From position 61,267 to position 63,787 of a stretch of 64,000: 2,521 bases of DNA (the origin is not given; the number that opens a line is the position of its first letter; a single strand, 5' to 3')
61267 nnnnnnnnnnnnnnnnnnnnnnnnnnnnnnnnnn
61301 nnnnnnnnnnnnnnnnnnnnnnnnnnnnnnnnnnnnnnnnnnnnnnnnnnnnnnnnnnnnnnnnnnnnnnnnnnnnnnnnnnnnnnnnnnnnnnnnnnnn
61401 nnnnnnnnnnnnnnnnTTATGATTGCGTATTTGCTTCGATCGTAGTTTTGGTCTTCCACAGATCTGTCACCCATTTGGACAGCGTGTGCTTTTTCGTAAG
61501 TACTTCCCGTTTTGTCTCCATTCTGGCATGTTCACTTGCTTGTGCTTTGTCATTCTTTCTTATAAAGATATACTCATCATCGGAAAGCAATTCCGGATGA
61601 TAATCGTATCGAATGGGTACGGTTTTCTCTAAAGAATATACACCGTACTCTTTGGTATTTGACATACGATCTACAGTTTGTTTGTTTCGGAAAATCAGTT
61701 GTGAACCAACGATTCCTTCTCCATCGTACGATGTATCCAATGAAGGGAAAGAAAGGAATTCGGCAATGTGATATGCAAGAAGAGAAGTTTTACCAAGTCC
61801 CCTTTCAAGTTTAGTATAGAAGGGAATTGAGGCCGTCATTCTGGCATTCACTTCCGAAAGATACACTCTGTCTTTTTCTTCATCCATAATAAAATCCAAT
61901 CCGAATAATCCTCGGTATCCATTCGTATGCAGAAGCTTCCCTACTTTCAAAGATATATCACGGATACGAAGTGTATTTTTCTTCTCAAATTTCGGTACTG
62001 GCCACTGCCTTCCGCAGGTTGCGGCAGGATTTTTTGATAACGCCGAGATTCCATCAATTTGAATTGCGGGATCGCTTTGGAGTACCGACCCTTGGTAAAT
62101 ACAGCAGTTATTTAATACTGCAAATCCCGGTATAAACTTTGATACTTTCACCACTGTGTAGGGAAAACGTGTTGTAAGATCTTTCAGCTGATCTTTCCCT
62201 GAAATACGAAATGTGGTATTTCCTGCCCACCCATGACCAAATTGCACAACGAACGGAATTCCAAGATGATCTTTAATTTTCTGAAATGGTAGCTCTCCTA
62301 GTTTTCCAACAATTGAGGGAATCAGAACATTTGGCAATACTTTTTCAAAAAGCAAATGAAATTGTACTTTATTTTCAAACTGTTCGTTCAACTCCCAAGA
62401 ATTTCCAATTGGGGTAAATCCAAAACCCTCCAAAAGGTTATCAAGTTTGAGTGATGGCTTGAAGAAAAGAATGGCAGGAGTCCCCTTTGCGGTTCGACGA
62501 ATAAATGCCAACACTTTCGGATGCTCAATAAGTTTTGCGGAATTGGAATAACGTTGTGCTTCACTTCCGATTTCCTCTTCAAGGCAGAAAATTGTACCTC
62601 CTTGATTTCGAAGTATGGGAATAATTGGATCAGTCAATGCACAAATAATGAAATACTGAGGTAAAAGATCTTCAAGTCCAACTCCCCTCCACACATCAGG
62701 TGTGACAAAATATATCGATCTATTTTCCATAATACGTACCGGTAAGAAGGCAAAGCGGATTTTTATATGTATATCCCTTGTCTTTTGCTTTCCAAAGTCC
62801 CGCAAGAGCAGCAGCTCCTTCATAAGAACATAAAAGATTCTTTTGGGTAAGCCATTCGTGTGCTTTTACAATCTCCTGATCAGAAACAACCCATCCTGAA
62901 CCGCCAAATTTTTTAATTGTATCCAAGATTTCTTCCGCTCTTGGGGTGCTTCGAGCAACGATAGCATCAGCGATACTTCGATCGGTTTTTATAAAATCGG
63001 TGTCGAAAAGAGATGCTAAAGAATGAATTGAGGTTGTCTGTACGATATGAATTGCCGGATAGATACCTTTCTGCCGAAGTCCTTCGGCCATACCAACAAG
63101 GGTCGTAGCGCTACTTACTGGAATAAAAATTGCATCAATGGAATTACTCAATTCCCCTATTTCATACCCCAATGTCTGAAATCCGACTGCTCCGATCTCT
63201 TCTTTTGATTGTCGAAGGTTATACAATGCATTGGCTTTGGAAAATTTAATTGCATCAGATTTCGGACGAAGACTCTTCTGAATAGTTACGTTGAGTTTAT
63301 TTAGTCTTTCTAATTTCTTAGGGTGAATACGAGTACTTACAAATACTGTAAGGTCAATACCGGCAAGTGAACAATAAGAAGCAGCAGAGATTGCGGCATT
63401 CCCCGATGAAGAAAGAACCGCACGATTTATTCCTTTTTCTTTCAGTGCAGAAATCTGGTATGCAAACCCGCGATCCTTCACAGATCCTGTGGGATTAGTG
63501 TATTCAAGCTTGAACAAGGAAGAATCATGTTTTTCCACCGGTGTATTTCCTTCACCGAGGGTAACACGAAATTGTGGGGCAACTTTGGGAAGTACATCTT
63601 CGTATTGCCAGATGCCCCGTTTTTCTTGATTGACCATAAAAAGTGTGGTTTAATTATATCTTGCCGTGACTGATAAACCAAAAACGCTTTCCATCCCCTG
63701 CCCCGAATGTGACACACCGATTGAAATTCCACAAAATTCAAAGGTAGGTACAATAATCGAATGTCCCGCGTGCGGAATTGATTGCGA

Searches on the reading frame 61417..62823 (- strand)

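Call 69: search_protein_families(library=pfam, proteins=[window:61417-62823:-], max_evalue=0.01)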
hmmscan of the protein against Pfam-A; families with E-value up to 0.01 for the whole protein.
window:61417-62823:- (468 aa): 1 family
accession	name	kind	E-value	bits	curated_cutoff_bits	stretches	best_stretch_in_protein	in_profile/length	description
PF02655.19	ATP-grasp_3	-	0.00067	20.2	23.2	1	285-332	117-160/160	ATP-grasp domain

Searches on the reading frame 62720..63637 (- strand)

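Call 69: search_protein_families(library=pfam, proteins=[window:62720-63637:-], max_evalue=0.01)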
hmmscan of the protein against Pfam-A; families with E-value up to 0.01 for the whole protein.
window:62720-63637:- (305 aa): 1 family
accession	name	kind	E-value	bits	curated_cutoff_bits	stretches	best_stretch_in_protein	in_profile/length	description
PF00291.31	PALP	-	3.7e-49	168.1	35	1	25-291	1-284/295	Pyridoxal-phosphate dependent enzyme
